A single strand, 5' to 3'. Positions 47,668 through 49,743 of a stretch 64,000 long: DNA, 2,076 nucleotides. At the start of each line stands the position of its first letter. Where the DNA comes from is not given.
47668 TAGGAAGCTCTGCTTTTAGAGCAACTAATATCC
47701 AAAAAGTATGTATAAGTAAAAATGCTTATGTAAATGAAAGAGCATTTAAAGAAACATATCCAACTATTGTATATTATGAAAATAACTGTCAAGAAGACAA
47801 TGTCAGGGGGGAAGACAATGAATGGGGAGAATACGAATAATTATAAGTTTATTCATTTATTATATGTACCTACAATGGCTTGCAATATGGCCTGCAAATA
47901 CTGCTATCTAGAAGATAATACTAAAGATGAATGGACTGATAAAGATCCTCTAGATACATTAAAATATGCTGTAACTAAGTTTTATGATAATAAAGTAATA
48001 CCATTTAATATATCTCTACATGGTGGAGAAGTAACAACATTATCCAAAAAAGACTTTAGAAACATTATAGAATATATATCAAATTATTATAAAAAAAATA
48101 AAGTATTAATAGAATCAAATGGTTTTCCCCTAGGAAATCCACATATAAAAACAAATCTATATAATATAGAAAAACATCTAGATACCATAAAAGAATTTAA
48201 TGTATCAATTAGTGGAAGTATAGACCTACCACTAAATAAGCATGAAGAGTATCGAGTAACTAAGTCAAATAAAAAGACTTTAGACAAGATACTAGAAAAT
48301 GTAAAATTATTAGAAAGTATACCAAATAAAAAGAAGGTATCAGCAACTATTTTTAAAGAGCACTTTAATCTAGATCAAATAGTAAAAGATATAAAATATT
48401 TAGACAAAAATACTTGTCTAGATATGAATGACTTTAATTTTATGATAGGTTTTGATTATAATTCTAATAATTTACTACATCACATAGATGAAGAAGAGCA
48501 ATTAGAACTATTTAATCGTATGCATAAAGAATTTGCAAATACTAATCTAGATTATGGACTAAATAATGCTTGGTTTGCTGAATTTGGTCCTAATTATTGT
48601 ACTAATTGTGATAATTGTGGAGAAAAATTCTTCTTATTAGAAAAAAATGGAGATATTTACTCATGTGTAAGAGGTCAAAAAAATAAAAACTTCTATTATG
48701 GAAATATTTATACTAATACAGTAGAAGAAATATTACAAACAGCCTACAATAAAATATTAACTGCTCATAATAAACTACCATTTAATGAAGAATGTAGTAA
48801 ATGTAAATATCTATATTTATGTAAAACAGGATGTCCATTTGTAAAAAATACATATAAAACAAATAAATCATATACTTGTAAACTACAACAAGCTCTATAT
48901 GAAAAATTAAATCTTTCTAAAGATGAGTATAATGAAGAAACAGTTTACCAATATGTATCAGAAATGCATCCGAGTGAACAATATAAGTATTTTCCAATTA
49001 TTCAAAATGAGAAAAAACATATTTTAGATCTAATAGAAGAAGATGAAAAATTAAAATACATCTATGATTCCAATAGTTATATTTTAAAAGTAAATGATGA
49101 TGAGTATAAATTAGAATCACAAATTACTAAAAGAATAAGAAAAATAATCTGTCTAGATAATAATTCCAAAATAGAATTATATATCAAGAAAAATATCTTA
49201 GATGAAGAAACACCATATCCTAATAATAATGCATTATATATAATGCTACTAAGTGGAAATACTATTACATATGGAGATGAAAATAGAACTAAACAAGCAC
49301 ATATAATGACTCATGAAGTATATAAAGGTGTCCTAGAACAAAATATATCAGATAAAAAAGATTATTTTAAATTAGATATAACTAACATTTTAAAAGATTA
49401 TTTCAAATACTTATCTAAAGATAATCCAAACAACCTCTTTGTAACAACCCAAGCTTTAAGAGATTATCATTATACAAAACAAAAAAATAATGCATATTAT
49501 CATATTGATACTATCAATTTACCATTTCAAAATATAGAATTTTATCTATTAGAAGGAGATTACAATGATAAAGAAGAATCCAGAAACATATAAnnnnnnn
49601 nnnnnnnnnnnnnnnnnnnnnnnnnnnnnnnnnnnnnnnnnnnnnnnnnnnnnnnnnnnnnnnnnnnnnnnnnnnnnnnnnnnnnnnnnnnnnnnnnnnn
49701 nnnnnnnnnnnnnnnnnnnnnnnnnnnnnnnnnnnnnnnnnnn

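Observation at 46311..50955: Four-gene radical-SAM/SPASM cassette of unknown function inserted between gap and pgk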

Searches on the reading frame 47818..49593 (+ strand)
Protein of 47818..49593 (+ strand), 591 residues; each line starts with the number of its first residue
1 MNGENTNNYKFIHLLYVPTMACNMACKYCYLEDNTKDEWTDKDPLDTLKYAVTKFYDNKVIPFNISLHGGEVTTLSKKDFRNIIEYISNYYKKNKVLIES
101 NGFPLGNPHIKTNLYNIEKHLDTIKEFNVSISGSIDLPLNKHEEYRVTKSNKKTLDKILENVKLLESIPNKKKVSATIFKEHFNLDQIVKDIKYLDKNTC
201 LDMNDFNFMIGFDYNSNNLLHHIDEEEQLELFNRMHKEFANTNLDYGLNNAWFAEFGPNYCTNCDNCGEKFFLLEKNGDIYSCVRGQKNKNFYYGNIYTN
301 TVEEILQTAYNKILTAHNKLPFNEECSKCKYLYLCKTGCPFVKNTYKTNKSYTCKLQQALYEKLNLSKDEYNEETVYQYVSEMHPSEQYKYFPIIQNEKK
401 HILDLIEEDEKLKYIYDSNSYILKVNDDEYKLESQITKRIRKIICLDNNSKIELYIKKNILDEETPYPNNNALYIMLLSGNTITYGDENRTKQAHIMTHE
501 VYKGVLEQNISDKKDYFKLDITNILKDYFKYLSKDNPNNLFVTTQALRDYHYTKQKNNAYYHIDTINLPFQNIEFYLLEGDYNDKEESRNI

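Call 3: search_protein_families(library=pfam, proteins=[window:47818-49593:+], max_evalue=0.1)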
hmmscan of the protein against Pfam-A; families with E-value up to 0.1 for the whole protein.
window:47818-49593:+ (591 aa): 4 families
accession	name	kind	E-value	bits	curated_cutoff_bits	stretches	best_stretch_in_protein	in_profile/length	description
PF04055.27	Radical_SAM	-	9.7e-10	39.3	29.5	1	16-179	1-150/166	Radical SAM superfamily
PF13353.11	Fer4_12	-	4.4e-07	30.7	22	1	20-151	13-133/137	4Fe-4S single cluster domain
PF13186.11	SPASM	-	2.3e-05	25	21.5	1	264-330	1-67/67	Iron-sulfur cluster-binding domain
PF02198.23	SAM_PNT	-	0.0049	17.3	24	1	24-87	6-68/83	Sterile alpha motif (SAM)/Pointed domain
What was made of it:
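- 47818..49593 (+): g2: 591-aa radical SAM/SPASM enzyme with a family-specific C-terminal domain. Pfam Radical_SAM and SPASM hits (call 3).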

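Call 4: search_protein_families(library=ncbifam, proteins=[window:47818-49593:+], max_evalue=0.1)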
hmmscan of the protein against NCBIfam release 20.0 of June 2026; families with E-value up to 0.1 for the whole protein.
window:47818-49593:+ (591 aa): 31 families (the best 25 are shown)
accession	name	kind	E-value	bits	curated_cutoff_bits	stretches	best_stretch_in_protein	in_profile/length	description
NF041298.1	rSAM_mat_DynA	equivalog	3e-26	92.3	450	1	18-364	7-349/356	dynobactin maturation radical SAM/SPASM protein DynA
TIGR03942.1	sulfatase_rSAM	equivalog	1e-23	84.1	349.45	1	19-364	8-353/363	anaerobic sulfatase maturase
NF047865.1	rSAM_PapB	equivalog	5.8e-20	71.8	340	1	19-349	10-325/330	PapB family radical SAM/SPASM ranthipeptide maturase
TIGR04463.1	rSAM_vs_C_rich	equivalog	6.3e-19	68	525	1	7-341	77-396/438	TIGR04463 family radical SAM/SPASM RiPP maturase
NF041707.1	rSAM_YhhB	equivalog_domain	1.4e-17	63.7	445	1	21-176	11-163/369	cyclophane-forming radical SAM/SPASM peptide maturase YhhB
TIGR04083.1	rSAM_pep_methan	hypoth_equivalog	1.7e-17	63.4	300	1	13-376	1-348/376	TIGR04083 family peptide-modifying radical SAM enzyme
NF038005.1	rSAM_mat_DarE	equivalog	1.3e-16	60.5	650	2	260-344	321-405/432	darobactin maturation radical SAM/SPASM protein DarE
NF038107.1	rSAM_NF038107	equivalog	1.5e-15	57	600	1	10-355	83-414/444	Cys-every-fifth radical SAM/SPASM peptide maturase CefB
NF041300.1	rSAM_mat_DarW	exception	2.4e-15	56.3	650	2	17-166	46-185/415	radical SAM/SPASM peptide maturase DarW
NF041718.1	rSAM_phane_AMC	equivalog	5.2e-15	55.3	425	1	12-168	6-150/362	cyclophane-forming radical SAM peptide maturase AmcB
TIGR03978.1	rSAM_paired_1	equivalog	1e-14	54.2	370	1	6-182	78-244/466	His-Xaa-Ser system radical SAM maturase HxsB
NF010308.0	PRK13745.1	equivalog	1.1e-13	50.9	484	2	252-363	268-380/412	anaerobic sulfatase-maturation protein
TIGR04163.1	rSAM_cobopep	equivalog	5.9e-13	48.3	375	2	267-342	316-390/428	peptide-modifying radical SAM enzyme CbpB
TIGR04261.1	rSAM_GlyRichRpt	subfamily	6.1e-13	48.5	310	1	18-184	3-164/363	cyclophane-forming radical SAM/SPASM peptide maturase GrrM/OscB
TIGR04085.1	rSAM_more_4Fe4S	domain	9.4e-13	48.4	27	1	267-354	1-93/93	SPASM domain-containing protein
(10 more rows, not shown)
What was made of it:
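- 47818..49593 (+): All NCBIfam equivalogs are far below cut-off (call 4).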

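Call 10: find_homologous_proteins(query=window:47818-49590:+, max_evalue=0.001)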
Query window:47818-49590:+ (591 aa): 2128 proteins with E <= 0.001 among 8000 candidates; the best 120 are listed.
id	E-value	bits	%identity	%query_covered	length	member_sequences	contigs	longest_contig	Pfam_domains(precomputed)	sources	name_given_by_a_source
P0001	0.0e+0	1336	100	100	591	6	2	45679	PF04055.28,PF13353.12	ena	-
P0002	0.0e+0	1060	79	97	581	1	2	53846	PF13186.12,PF04055.28,PF13353.12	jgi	-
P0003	0.0e+0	1059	79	97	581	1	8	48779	PF13186.12,PF04055.28,PF13353.12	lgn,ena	-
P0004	0.0e+0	1057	79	97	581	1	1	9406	PF13186.12,PF04055.28,PF13353.12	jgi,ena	-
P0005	0.0e+0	1035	78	97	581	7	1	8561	PF13186.12,PF04055.28,PF13353.12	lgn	-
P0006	0.0e+0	1033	77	99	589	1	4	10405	PF04055.28,PF13353.12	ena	-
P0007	0.0e+0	1033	77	99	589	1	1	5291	PF04055.28,PF13353.12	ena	-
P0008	0.0e+0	1031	77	99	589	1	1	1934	PF04055.28,PF13353.12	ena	-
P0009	0.0e+0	1031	77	99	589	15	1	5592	PF04055.28,PF13353.12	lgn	-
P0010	0.0e+0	1029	77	99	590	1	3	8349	PF04055.28,PF13353.12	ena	-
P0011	0.0e+0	1029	77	99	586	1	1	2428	PF04055.28,PF13353.12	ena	-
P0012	0.0e+0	1029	77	99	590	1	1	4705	PF04055.28,PF13353.12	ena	-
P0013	0.0e+0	1029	77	99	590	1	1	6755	PF04055.28,PF13353.12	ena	-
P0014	0.0e+0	1028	76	99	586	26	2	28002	PF04055.28,PF13353.12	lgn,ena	-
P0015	0.0e+0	1023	78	96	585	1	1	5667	PF04055.28,PF13353.12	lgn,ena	-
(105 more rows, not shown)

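Call 11: search_protein_families(library=padloc, proteins=[window:47818-49593:+], max_evalue=0.1)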
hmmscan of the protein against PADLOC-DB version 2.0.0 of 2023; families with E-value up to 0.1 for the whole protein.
window:47818-49593:+ (591 aa): 0 families

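Call 13: find_related_loci(query=window:47818-49590:+, collection=genome_contigs, flank=8000)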
Query window:47818-49590:+ (591 aa) in genome_contigs; peptide patterns used: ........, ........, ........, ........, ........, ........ (x = any residue, [..] = any of these).
291 stretches matched a pattern; 246 encode a relative of the query (tblastn E <= 1e-3); the best 80 are kept; 80 distinct loci.
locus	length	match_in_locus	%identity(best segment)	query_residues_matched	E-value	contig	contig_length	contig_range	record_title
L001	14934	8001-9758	76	7-591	0e+0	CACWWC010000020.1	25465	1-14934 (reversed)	MAG: uncultured Erysipelotrichaceae bacterium isolate RUG10970 genome assembly, contig: RUG10970_asm_20, whole genome sh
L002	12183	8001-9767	72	3-591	0e+0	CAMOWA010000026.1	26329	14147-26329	MAG: uncultured Bacillales bacterium isolate SRR873602_bin.104_metaWRAP_v1.3_MAG genome assembly, contig: NODE_3140_leng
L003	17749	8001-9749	69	7-591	0e+0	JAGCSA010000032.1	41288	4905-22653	MAG: Bacilli bacterium isolate RGIG10070 Yak_Rumen-1__c1218979, whole genome shotgun sequence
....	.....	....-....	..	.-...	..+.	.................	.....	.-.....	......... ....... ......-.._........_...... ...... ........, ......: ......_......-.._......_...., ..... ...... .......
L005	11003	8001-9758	70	7-591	0e+0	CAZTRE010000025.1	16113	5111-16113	MAG TPA_asm: uncultured Mycoplasma sp. isolate SRP287540_co1_217 genome assembly, contig: NODE_3800_length_16113_cov_26.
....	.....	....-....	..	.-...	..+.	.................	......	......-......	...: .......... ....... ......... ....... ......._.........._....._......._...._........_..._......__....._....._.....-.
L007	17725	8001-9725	70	8-581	0e+0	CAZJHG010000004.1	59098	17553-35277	MAG TPA_asm: uncultured Muribaculaceae bacterium isolate SRP225648_co1_607 genome assembly, contig: NODE_826_length_5909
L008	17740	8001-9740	71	3-579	0e+0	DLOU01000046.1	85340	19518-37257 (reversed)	MAG TPA_asm: Bacillales bacterium UBA7476 UBA7476_contig_1064, whole genome shotgun sequence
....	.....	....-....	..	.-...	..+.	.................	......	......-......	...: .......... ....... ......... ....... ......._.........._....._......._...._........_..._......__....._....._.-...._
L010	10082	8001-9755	70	9-591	0e+0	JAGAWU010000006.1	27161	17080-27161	MAG: Bacilli bacterium isolate RGIG8845 Water_deer_Omasum-1__c26402, whole genome shotgun sequence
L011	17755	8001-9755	69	8-591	0e+0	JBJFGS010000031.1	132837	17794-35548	MAG: Candidatus Coprovivens sp. isolate PUUB45_bin.013 NODE_34_length_132837_cov_21.546219, whole genome shotgun sequenc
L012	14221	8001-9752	68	8-591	0e+0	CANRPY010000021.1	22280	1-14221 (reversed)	MAG: uncultured Bacilli bacterium isolate Lapin-018__bin50 genome assembly, contig: Lapin-018__NODE_1951_length_22280_co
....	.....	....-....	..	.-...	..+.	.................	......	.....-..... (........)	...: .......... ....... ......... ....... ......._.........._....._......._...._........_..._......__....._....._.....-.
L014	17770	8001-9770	69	3-591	0e+0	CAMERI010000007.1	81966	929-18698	MAG: uncultured bacterium isolate SRR11489791_bin.18_metaWRAP_v1.3_MAG genome assembly, contig: ERZ11466804.167, whole g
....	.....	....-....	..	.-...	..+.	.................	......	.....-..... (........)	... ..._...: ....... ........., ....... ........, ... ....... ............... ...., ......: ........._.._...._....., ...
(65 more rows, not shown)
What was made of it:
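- The cassette sits among core genes of reduced genomes and the enzyme is 64-79% identical across species (calls 10, 13), unlike the patchy distribution typical of biosynthetic gene clusters.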

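Call 18: search_protein_representatives(protein=window:47818-49590:+)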
Query: 591 residues. Proteins with E-value up to 0.001 (for the whole library): 2169; up to 1e-10: 290; up to 1e-30: 56. The best 150 are listed.
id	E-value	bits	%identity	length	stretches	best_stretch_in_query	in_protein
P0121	3.0e-179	614.0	50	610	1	9-580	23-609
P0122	1.5e-134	466.4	76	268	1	7-271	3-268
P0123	3.5e-110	385.9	38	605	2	12-365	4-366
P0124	2.3e-108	379.9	44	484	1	11-460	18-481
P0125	1.4e-107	377.4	38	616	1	9-577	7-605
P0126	3.9e-102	359.3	53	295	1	73-363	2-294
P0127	2.7e-99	350.0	40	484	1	9-458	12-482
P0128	3.0e-98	346.5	74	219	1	7-218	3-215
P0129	3.2e-95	336.5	37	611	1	10-579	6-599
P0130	1.3e-94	334.5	55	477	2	147-436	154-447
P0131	3.2e-90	320.0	42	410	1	10-363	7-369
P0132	7.2e-89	315.5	53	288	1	307-589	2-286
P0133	8.1e-89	315.4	42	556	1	8-373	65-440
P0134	1.1e-87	311.6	35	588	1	9-573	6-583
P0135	3.0e-83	297.0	56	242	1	61-289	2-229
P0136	2.0e-75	271.1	32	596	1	8-576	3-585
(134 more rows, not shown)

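Call 20: find_encoding_contigs(protein=P0125, flank=6000, max_places=3)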
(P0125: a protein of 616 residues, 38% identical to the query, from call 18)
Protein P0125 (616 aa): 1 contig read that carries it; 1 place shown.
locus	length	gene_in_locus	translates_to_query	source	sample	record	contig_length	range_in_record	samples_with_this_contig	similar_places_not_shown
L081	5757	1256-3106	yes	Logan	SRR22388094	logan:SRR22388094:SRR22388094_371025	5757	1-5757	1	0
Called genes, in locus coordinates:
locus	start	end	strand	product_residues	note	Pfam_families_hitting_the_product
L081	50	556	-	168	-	-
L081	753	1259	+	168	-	-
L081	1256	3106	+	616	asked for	-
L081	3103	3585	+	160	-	-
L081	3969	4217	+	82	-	-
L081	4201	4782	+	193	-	PF01850:PIN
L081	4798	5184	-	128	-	PF01850:PIN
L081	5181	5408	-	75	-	PF02604:PhdYeFM_antitox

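Call 22: find_encoding_contigs(protein=P0129, flank=6000, max_places=3)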
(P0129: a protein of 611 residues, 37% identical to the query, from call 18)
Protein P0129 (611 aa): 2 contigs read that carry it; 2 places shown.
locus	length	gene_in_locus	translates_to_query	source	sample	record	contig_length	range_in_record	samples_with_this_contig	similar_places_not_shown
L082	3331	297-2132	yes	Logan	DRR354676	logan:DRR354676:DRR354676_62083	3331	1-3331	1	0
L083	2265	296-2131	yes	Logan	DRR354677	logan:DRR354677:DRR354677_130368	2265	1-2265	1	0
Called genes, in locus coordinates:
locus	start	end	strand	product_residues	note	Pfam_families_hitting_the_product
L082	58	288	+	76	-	-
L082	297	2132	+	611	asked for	PF04055:Radical_SAM, PF13186:SPASM (weak)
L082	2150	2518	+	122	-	-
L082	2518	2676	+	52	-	-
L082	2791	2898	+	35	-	-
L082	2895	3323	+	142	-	-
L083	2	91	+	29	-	?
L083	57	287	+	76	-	-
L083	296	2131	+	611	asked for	PF04055:Radical_SAM, PF13186:SPASM (weak)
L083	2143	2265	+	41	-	?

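Call 23: find_encoding_contigs(protein=P0136, flank=6000, max_places=3)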
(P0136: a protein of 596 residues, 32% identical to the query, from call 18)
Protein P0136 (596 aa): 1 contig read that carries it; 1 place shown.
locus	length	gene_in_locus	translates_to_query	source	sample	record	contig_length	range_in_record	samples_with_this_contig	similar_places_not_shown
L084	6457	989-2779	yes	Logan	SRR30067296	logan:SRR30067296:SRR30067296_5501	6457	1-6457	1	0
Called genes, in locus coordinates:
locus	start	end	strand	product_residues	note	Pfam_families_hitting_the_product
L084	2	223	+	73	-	?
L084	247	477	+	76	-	-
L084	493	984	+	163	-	-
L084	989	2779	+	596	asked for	PF04055:Radical_SAM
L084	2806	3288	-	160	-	-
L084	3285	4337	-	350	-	-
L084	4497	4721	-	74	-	-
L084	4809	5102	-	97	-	-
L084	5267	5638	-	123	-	PF27247:MJ1673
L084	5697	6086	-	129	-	-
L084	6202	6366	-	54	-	-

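Call 26: find_encoding_contigs(protein=P0123, flank=8000, max_places=3)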
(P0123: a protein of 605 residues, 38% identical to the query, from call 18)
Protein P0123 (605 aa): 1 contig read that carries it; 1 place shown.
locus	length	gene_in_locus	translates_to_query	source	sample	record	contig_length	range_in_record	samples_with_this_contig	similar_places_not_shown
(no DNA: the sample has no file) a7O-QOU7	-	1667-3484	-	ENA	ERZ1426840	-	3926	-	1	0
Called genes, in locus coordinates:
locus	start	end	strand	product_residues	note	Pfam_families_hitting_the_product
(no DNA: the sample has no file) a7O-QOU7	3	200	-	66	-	?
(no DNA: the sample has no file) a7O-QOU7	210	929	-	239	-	-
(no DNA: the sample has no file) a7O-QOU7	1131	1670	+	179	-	-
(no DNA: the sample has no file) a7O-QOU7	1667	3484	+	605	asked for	-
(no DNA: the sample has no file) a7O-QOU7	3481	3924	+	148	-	?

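Call 27: find_encoding_contigs(protein=P0134, flank=8000, max_places=3)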
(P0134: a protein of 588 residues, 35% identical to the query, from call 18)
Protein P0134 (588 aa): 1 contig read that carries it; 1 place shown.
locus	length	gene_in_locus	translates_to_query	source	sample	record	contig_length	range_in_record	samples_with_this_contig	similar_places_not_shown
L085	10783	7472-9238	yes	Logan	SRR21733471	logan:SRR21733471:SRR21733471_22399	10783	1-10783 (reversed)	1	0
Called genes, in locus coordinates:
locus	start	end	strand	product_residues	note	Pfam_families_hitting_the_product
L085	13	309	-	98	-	PF05106:Phage_holin_3_1 (weak)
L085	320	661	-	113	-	-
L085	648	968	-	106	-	-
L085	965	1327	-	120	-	-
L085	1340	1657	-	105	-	-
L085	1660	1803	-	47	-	-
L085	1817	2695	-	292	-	PF10124:Mu-like_gpT, PF25209:Phage_capsid_4, PF10124:Mu-like_gpT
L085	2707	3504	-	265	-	PF10123:Mu-like_Pro_N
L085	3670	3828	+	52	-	-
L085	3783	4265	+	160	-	PF08822:DUF1804 (weak)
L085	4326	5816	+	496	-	PF06074:Portal_Mu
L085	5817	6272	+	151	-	PF05069:Phage_tail_S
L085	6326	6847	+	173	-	-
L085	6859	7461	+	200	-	-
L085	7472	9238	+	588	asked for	PF04055:Radical_SAM (weak), PF13186:SPASM (faint)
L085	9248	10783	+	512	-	?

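Call 28: find_encoding_contigs(protein=P0121, flank=8000, max_places=3)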
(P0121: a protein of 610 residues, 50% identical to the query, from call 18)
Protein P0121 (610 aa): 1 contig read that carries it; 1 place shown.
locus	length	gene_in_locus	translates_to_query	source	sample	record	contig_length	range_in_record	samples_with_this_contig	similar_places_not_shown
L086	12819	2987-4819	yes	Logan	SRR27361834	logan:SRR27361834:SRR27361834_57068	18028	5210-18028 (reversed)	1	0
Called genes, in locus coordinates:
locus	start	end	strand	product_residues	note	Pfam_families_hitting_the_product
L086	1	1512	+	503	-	?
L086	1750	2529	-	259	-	PF02634:FdhD-NarQ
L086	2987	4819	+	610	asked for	PF04055:Radical_SAM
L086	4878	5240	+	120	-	-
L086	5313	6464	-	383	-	PF02770:Acyl-CoA_dh_M, PF00441:Acyl-CoA_dh_1, PF08028:Acyl-CoA_dh_2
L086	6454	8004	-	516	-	PF00501:AMP-binding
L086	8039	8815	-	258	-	PF01869:BcrAD_BadFG, PF22521:HypF_C_2 (faint)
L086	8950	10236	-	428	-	PF07690:MFS_1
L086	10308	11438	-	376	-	PF06050:HGD-D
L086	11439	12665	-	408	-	PF06050:HGD-D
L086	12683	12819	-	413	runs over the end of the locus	PF02515:CoA_transf_3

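Call 37: search_dna_similar(query=window:47818-49590:+, collection=phages, mode=protein, max_evalue=0.00001, max_rows=30)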
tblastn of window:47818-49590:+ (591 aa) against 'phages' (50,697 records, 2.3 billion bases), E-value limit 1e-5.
Records with a match: 3; places in all: 3; records where one place covers at least 80% of the query: 1.
Best place of each record, by identity: <60% 3.
By first word of the organism name: Campylobacter 1; Enterococcus 1; Escherichia 1.
By host as written in the record: Campylobacter coli CAN 10 1; - 1; Escherichia coli O157:H7 ATCC 43895 1.
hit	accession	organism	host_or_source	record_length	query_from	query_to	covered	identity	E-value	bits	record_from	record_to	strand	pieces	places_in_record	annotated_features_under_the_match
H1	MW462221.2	Campylobacter phage CAM-P21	Campylobacter coli CAN 10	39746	14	575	95%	34.5%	3e-91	313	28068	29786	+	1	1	hypothetical protein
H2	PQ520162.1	Enterococcus phage IME_EF3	-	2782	8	342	57%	26.6%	7e-9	65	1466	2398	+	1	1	record has no annotation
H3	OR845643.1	Escherichia phage ECO95 1-6-1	Escherichia coli O157:H7 ATCC 43895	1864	65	362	50%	22.0%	1e-9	67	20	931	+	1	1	record has no annotation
